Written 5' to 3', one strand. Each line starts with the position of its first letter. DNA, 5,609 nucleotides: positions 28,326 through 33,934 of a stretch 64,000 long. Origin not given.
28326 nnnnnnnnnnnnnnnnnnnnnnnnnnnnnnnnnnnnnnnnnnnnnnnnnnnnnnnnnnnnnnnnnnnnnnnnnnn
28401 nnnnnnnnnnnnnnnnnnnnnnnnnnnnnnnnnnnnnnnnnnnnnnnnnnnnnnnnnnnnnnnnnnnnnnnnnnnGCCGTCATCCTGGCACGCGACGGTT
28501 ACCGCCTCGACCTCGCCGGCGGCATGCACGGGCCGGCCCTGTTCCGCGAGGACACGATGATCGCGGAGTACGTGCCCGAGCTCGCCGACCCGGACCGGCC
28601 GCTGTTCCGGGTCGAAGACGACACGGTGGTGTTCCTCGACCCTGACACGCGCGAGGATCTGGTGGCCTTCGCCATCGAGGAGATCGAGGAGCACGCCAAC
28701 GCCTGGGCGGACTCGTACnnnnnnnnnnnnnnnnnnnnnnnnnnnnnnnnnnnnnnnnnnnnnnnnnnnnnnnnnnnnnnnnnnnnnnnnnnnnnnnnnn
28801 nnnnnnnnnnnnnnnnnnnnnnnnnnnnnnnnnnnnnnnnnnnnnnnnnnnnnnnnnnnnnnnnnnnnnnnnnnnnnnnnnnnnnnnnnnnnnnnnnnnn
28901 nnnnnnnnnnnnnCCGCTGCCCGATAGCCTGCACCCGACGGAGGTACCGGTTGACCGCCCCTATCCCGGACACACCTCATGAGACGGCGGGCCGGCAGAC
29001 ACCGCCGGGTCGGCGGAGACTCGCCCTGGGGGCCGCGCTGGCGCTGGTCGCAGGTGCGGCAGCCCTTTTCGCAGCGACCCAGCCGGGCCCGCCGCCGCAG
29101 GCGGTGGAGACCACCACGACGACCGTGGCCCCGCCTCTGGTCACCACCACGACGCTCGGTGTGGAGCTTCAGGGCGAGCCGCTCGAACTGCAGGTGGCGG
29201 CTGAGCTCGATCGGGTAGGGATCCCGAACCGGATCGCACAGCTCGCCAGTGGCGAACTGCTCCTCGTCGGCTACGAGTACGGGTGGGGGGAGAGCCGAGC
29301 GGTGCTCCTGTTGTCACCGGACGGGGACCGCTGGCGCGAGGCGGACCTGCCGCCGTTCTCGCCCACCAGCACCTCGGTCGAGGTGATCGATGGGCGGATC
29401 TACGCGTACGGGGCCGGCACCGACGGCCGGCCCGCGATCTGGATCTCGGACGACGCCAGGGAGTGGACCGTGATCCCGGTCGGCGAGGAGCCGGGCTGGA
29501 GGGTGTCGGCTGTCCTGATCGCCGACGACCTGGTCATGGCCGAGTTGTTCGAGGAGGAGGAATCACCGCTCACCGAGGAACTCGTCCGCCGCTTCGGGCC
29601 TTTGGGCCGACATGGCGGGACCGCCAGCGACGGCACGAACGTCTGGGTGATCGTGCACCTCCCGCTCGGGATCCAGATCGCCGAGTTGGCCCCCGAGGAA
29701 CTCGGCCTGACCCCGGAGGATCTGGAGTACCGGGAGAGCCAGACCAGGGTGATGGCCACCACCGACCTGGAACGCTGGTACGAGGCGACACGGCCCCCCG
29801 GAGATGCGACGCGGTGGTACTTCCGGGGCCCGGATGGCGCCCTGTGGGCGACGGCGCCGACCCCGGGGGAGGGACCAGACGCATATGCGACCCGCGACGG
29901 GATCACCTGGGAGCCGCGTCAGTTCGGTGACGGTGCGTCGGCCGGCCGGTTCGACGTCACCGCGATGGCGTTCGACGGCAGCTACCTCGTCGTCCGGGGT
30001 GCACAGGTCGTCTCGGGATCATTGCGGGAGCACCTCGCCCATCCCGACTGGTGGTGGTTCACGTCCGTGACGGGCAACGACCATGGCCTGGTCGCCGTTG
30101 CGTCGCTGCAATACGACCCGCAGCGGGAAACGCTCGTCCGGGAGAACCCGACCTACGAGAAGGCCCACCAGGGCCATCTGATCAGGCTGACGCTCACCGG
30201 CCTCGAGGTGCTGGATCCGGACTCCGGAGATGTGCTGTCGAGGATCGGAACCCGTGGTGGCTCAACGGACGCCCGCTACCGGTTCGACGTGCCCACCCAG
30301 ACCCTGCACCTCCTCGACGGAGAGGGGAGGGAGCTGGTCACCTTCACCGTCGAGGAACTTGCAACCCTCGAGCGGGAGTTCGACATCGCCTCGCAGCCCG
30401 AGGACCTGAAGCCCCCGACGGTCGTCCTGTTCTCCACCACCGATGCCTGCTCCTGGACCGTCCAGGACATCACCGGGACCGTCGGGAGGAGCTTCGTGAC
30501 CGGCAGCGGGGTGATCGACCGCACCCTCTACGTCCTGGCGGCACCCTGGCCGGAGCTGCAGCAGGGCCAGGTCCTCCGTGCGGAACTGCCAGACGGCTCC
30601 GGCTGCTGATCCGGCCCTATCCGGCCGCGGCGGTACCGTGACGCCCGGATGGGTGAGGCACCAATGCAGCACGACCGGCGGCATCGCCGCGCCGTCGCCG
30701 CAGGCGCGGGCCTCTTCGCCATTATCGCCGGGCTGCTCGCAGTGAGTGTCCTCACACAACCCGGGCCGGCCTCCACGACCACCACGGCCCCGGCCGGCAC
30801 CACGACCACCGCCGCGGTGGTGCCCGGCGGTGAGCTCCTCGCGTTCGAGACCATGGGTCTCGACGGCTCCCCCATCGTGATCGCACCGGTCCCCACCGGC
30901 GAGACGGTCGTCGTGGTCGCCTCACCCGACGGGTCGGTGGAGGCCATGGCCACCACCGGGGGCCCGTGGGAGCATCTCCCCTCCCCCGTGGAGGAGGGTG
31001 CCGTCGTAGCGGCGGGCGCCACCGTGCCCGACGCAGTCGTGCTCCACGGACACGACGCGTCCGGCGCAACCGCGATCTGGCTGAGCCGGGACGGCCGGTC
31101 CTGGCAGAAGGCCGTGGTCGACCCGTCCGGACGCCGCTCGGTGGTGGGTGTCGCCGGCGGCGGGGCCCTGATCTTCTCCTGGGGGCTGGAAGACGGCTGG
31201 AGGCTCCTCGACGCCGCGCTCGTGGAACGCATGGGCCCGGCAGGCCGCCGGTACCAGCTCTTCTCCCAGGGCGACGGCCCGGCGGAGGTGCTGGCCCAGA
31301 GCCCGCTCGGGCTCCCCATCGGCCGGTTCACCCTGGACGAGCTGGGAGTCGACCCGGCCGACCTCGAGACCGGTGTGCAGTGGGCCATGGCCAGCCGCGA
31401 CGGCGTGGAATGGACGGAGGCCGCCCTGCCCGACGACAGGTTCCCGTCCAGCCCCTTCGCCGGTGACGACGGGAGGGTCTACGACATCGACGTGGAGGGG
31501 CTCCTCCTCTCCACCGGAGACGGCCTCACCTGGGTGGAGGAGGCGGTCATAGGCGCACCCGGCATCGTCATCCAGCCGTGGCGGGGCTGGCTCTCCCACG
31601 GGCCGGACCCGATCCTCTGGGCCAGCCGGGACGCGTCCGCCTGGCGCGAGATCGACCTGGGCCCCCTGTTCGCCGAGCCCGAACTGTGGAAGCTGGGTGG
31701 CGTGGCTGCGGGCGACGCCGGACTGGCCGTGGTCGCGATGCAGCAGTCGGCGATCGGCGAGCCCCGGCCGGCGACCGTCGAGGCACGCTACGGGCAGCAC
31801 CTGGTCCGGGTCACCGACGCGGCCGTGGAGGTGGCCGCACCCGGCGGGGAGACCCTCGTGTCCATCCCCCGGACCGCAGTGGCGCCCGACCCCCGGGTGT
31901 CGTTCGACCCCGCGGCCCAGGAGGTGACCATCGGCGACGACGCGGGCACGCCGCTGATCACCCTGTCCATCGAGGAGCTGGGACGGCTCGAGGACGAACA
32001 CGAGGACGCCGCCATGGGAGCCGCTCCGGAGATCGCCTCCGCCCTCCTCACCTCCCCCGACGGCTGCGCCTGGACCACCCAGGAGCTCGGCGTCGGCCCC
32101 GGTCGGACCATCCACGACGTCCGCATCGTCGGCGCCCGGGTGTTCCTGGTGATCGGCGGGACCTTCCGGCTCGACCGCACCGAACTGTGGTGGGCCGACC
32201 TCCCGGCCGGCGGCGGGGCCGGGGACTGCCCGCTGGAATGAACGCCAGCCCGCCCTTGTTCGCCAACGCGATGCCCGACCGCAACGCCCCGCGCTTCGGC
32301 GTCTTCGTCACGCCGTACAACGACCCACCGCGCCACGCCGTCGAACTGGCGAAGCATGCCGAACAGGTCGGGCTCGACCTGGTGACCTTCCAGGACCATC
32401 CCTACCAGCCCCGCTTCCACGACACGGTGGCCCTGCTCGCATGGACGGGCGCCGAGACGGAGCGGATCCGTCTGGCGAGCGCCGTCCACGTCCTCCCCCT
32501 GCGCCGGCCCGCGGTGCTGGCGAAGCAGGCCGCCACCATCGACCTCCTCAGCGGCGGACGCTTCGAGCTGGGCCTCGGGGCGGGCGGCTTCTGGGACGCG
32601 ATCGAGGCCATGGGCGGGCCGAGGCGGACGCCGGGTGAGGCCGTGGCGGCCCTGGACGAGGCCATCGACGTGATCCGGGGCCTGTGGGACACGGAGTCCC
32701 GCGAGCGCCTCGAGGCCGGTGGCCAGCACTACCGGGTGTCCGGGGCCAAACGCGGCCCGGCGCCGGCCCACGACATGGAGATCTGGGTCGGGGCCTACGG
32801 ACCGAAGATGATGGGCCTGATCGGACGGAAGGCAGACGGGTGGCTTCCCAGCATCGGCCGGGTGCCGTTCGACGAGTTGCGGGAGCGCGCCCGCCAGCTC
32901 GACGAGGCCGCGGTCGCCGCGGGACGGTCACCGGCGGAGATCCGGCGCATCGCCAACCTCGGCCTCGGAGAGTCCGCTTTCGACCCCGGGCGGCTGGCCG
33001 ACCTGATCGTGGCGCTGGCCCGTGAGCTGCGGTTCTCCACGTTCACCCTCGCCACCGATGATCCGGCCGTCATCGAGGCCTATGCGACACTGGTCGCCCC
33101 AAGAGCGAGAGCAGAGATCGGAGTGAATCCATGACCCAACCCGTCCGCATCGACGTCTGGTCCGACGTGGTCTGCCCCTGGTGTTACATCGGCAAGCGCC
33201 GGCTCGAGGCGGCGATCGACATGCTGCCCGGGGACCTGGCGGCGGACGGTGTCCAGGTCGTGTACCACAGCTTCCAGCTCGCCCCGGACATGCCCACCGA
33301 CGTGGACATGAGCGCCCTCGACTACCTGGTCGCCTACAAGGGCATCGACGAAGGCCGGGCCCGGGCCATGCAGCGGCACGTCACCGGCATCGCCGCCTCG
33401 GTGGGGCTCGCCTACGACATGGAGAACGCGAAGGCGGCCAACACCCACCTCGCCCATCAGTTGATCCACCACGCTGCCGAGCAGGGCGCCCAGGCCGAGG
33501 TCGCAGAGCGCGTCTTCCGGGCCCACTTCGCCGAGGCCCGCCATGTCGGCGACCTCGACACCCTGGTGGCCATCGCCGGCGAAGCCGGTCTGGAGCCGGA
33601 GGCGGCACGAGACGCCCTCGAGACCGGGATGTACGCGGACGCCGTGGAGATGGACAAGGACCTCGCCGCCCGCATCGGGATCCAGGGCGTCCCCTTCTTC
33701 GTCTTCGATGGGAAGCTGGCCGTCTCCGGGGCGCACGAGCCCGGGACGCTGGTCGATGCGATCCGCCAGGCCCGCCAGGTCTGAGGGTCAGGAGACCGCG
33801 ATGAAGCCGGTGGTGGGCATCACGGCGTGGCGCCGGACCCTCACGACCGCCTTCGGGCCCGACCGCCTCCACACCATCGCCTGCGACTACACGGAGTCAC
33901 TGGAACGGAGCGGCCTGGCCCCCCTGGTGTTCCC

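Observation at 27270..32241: Three tandem, diverged paralogues of an uncharacterised membrane-anchored protein with Asp-box-like motifs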

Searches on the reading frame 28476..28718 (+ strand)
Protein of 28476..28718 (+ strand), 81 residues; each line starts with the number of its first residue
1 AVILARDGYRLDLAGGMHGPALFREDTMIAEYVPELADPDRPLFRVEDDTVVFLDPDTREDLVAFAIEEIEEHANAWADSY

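Call 89: search_solved_structures(query=A14, max_evalue=10)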
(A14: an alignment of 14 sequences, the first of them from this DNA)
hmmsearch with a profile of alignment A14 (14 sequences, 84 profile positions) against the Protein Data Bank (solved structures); distinct sequences matched with E-value up to 10: 14.
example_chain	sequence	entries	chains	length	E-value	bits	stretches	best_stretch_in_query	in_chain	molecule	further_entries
6f0t_A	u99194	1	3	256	3e-05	26.9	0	19-52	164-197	Pizza6-SFW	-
3sze_A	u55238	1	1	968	0.09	15.8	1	46-80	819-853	Serine protease espP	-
7qs2_A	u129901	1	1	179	0.15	15.1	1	44-69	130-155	TRIM15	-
3a0c_A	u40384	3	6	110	0.15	15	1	10-59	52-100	Mannose/sialic acid-binding lectin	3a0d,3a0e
7qs0_A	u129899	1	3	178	0.16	14.9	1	34-69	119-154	Tripartite motif-containing protein 10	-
5d5g_A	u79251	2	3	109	0.21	14.6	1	12-57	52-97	Tuber agglutinin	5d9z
2lie_A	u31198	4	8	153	0.23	14.5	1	2-51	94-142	CCL2 lectin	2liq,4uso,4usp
3r0e_A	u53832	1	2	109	0.29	14.1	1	11-57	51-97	Lectin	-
5j76_A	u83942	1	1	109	0.62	13.1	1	11-56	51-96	12kD storage protein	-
3cmy_A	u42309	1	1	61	1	12.4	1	63-83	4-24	Paired box protein Pax-3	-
9fz5_C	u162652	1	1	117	1.1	12.3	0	4-25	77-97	Uncharacterized lipoprotein YedD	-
5t1x_A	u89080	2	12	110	1.1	12.3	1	11-57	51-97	Lectin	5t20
8t8d_A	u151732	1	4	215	1.7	11.7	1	53-71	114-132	Neuraminyllactose-binding hemagglutinin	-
9h91_K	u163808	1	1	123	1.8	11.6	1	30-67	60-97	50S ribosomal protein L14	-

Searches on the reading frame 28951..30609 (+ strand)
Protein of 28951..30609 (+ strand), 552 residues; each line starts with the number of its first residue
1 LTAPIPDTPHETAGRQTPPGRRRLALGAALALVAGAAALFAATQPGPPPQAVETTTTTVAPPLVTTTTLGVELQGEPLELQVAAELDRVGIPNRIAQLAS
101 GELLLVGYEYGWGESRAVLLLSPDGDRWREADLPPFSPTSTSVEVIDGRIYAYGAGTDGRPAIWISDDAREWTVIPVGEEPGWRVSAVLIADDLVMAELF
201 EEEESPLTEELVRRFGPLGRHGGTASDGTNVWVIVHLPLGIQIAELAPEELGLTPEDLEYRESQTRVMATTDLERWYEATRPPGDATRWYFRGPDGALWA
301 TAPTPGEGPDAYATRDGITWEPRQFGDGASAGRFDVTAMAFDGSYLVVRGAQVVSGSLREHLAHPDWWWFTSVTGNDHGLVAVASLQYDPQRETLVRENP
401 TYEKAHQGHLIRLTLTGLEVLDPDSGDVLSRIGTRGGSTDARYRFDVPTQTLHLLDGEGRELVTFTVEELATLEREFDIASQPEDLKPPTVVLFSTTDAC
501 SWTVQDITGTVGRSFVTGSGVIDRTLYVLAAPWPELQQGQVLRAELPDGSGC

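Call 3: search_protein_families(library=pfam, proteins=[window:28951-30609:+], max_evalue=1)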
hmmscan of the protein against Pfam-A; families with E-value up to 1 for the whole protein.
window:28951-30609:+ (552 aa): 1 family
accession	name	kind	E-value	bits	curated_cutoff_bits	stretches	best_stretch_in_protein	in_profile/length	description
PF13964.12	Kelch_6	-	0.0031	17.9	25.3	1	139-176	3-44/50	Kelch motif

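Call 4: search_protein_families(library=ncbifam, proteins=[window:28951-30609:+], max_evalue=1)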
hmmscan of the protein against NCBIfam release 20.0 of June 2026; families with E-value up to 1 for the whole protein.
window:28951-30609:+ (552 aa): 0 families

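Call 77: find_encoding_contigs(protein=window:28951-30609:+, flank=3000, max_places=6)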
Protein window:28951-30609:+ (552 aa): 23 contigs read that carry it; 3 places shown.
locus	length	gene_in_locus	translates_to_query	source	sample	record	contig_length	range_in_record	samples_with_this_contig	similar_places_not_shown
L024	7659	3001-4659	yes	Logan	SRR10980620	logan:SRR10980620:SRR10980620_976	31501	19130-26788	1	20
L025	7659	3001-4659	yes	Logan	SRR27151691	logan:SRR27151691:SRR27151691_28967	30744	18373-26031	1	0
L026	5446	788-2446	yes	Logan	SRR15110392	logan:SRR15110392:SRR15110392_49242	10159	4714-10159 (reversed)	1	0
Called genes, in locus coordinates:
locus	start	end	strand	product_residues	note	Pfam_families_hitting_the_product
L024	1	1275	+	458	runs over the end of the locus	PF00282:Pyridoxal_deC, PF00155:Aminotran_1_2, PF01212:Beta_elim_lyase (weak), PF00266:Aminotran_5 (weak)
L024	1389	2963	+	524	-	-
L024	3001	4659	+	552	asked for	-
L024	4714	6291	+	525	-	-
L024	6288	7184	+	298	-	PF00296:Bac_luciferase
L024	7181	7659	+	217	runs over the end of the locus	PF01323:DSBA, PF13462:Thioredoxin_4 (faint)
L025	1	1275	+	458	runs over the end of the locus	PF00282:Pyridoxal_deC, PF00155:Aminotran_1_2, PF01212:Beta_elim_lyase (weak), PF00266:Aminotran_5 (weak)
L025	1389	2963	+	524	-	-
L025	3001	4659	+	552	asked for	-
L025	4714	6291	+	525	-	-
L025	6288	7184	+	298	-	PF00296:Bac_luciferase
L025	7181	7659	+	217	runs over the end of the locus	PF01323:DSBA, PF13462:Thioredoxin_4 (faint)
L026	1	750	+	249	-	?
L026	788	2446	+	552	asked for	-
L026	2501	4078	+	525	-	-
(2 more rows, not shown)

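Call 82: search_protein_families(library=padloc, proteins=[window:28951-30609:+], max_evalue=0.01)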
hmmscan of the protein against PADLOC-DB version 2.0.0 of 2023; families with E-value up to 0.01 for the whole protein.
window:28951-30609:+ (552 aa): 0 families

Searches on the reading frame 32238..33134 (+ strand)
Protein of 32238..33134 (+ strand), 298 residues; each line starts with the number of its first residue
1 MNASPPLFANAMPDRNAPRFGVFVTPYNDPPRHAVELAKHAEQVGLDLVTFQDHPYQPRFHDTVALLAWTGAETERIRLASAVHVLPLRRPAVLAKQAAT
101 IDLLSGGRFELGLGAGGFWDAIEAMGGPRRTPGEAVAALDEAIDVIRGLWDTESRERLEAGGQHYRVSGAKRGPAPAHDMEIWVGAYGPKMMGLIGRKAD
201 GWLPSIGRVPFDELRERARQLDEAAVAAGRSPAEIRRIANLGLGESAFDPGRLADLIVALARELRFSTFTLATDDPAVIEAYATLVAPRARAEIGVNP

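Call 20: search_protein_families(library=pfam, proteins=[window:32238-33134:+], max_evalue=0.001)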
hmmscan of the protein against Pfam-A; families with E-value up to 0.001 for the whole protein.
window:32238-33134:+ (298 aa): 1 family
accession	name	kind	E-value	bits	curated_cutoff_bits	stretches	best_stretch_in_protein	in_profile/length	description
PF00296.26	Bac_luciferase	-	3e-55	188.2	27.9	1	20-240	3-225/314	Luciferase-like monooxygenase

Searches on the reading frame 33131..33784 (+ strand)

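Call 20: search_protein_families(library=pfam, proteins=[window:33131-33784:+], max_evalue=0.001)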
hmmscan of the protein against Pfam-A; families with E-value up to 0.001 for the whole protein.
window:33131-33784:+ (217 aa): 2 families
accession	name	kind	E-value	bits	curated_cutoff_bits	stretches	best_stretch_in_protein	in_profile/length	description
PF01323.26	DSBA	-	1.1e-41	143.1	25.6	1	7-211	2-190/191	DSBA-like thioredoxin domain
PF13462.12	Thioredoxin_4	-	2.1e-05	25.2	23.2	0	106-197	63-150/165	Thioredoxin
